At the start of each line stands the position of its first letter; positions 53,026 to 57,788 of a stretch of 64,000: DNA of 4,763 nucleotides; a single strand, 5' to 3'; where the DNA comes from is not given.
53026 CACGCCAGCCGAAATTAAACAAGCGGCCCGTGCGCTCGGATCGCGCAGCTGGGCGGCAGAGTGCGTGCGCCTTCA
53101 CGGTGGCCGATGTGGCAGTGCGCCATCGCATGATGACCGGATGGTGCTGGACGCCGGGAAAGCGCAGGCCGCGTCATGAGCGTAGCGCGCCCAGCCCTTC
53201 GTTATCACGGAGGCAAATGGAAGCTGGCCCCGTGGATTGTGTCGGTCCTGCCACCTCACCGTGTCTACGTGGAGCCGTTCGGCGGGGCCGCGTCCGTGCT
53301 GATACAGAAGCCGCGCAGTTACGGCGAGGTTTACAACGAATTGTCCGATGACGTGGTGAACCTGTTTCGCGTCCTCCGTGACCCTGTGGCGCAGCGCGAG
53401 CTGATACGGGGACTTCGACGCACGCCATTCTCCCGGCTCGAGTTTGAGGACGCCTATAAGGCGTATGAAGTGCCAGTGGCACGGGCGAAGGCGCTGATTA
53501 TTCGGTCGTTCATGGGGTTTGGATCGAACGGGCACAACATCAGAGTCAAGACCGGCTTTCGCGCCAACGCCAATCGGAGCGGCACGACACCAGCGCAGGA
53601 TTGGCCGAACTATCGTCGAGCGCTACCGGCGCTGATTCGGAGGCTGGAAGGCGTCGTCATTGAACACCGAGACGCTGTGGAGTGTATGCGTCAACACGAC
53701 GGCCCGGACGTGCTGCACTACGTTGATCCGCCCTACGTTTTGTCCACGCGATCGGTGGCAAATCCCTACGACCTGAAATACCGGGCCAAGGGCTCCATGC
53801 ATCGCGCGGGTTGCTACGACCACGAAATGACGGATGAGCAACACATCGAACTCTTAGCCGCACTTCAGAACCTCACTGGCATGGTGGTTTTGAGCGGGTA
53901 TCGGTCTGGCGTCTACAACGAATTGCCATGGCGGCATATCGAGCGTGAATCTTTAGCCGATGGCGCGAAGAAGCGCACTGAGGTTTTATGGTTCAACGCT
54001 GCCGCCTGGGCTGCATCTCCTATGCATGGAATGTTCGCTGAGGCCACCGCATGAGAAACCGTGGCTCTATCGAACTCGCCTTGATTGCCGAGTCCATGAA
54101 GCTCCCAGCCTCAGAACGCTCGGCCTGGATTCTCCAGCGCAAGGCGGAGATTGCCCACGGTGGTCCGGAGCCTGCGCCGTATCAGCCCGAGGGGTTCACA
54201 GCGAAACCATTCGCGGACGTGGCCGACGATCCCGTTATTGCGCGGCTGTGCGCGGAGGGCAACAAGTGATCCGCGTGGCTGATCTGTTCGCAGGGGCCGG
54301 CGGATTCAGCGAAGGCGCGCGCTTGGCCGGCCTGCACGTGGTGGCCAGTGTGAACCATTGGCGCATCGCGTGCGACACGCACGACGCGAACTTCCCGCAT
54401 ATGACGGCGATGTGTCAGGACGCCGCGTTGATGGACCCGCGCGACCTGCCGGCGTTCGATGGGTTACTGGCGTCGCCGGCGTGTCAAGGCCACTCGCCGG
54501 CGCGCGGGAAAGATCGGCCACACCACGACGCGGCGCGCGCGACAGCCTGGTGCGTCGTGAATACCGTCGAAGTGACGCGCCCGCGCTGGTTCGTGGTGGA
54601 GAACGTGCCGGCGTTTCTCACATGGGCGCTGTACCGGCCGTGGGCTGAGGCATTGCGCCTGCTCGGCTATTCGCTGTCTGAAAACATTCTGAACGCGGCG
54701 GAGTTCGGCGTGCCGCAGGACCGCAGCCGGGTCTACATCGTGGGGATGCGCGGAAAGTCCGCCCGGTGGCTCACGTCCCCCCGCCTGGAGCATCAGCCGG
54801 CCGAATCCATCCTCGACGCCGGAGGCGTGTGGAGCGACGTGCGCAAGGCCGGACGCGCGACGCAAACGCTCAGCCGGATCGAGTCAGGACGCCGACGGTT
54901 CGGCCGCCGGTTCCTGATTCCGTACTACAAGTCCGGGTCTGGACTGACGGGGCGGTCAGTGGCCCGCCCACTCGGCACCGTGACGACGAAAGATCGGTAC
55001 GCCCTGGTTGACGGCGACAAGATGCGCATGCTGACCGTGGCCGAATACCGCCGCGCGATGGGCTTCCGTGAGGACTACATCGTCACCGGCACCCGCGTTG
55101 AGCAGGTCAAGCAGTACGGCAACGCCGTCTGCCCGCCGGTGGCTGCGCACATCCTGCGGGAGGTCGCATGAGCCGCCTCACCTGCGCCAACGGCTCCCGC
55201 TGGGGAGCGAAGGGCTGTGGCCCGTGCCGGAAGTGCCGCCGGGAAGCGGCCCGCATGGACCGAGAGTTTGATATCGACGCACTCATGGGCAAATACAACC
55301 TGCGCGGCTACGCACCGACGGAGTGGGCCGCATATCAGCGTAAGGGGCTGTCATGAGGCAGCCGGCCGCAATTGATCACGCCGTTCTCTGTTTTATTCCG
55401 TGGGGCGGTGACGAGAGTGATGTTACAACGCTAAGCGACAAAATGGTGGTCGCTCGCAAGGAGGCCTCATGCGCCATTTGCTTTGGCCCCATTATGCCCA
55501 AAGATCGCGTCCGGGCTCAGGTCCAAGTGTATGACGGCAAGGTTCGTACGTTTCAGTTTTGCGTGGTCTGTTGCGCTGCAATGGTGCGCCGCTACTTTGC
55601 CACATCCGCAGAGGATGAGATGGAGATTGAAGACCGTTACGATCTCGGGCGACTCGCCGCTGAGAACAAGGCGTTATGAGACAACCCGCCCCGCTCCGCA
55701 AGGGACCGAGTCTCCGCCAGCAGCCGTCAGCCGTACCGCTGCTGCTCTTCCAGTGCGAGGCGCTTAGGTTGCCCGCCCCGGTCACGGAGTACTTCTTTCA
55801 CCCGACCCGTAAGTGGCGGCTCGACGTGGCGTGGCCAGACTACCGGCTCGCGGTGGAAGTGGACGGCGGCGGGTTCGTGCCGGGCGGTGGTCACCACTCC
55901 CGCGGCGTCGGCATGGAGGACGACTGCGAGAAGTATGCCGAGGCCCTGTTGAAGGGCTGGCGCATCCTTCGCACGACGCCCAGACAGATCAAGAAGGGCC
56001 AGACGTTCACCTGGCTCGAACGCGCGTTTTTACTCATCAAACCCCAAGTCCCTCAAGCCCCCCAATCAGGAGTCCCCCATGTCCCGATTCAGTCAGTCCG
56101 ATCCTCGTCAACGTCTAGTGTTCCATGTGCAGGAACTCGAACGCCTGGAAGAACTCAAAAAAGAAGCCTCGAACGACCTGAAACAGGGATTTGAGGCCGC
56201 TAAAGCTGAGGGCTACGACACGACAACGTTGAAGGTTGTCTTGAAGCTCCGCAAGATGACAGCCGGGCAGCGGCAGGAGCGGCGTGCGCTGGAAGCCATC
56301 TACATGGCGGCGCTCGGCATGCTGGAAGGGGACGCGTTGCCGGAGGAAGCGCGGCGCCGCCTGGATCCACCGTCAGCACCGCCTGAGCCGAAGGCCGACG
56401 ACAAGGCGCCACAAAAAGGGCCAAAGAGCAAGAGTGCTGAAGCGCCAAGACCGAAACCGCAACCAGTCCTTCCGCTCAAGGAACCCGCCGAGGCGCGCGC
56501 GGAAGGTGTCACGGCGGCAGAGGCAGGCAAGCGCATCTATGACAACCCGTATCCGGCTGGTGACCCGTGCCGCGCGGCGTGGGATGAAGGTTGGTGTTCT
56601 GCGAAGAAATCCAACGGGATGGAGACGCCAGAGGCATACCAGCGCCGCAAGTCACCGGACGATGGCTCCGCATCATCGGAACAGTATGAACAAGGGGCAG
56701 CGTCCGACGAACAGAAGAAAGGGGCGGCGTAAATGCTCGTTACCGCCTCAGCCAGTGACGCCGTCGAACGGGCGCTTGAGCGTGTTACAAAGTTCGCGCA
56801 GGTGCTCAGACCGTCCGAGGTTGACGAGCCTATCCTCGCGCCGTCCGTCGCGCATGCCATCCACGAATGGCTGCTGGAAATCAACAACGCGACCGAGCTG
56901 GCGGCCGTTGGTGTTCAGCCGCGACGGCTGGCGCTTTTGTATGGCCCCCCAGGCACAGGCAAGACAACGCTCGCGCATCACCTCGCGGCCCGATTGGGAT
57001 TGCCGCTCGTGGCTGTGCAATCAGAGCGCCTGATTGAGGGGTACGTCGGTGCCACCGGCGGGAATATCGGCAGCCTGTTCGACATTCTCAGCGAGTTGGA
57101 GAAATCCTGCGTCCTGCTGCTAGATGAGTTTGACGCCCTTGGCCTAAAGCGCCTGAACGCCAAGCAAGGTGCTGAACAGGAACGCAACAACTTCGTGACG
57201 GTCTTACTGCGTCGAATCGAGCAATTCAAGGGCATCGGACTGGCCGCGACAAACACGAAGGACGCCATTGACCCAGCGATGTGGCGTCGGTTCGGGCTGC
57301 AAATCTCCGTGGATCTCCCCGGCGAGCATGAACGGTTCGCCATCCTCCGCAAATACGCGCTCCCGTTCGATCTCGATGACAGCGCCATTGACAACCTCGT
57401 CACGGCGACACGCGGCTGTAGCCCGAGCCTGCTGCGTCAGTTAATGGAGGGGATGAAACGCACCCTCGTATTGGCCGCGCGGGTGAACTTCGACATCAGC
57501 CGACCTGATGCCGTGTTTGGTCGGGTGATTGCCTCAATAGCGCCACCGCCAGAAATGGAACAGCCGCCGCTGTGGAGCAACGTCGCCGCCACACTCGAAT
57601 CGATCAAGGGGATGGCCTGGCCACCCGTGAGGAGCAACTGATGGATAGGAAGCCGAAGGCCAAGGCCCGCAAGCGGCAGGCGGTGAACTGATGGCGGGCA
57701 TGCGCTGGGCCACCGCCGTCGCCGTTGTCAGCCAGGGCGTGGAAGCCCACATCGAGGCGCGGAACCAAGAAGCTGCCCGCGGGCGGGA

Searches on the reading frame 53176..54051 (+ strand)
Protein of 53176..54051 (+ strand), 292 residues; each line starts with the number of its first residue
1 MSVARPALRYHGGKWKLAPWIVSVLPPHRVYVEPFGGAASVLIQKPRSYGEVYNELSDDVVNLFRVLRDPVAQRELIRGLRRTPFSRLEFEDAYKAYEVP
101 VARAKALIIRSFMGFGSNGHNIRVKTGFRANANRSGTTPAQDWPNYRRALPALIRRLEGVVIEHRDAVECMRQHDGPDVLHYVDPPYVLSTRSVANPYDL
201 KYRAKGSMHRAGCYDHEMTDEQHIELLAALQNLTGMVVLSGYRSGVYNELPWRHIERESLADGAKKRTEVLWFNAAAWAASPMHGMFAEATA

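Call 74: search_protein_families(library=pfam, proteins=[window:53176-54051:+], max_evalue=0.001)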
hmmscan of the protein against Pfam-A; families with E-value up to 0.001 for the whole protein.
window:53176-54051:+ (292 aa): 1 family
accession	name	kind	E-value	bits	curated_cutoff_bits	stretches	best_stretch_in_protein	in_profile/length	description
PF02086.21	MethyltransfD12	-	5.2e-15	56.3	22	1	10-203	1-200/253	D12 class N6 adenine-specific DNA methyltransferase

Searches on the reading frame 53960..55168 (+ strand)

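Call 42: search_protein_families(library=phrogs, proteins=[window:53960-55168:+], max_evalue=0.001)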
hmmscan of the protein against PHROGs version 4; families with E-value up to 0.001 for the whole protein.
window:53960-55168:+ (403 aa): 7 families
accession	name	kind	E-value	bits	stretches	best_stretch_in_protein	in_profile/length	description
phrog_116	-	other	1.8e-69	235.9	1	103-402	207-489/779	DNA methyltransferase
phrog_363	-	other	5.1e-42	145.2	1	104-401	54-311/327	DNA methyltransferase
phrog_5999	-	other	4.5e-19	69.5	1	106-201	5-104/109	DNA methyltransferase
phrog_36001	-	unknown function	5.3e-12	45.7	1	106-169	20-83/715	-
phrog_23072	-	other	2.5e-09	38.2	1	296-399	266-384/400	DNA methyltransferase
phrog_29443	-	unknown function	4.4e-08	33.5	1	106-223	5-125/273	-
phrog_13621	-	unknown function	8.8e-05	23.4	1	351-398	50-104/121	-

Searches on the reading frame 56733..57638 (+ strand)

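Call 74: search_protein_families(library=pfam, proteins=[window:56733-57638:+], max_evalue=0.001)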
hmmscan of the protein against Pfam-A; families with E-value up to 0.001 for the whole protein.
window:56733-57638:+ (302 aa): 12 families
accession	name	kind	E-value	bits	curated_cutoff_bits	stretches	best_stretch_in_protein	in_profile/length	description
PF00004.35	AAA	-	1e-27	97.6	21.2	1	68-194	2-130/131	ATPase family associated with various cellular activities (AAA)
PF07728.20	AAA_5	-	1.7e-06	28.6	22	1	68-134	3-76/139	AAA domain (dynein-related subfamily)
PF13191.12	AAA_16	-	7e-06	27.1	32.6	1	62-99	23-59/167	AAA ATPase domain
PF05496.18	RuvB_N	-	8.8e-06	26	27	1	67-136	36-96/159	Holliday junction DNA helicase RuvB P-loop domain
PF13401.12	AAA_22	-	9.1e-06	26.5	27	0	64-89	5-33/130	AAA domain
PF20720.3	nSTAND3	-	1.8e-05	24.9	27.2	1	55-150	8-90/155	Novel STAND NTPase 3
PF13521.12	AAA_28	-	4.5e-05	24.2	27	1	68-94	3-29/164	AAA domain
PF05729.18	NACHT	-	5.4e-05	23.5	26.7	0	66-87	2-23/167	NACHT domain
PF13671.12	AAA_33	-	9.5e-05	23.2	27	1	66-106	1-39/143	AAA domain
PF01695.23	IstB_IS21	-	0.00028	20.9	24.1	1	68-163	96-184/238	IstB-like ATP binding protein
PF13481.12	AAA_25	-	0.0003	20.9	27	1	64-87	33-56/195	AAA domain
PF13238.12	AAA_18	-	0.00044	21.2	29.4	0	68-94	2-26/128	AAA domain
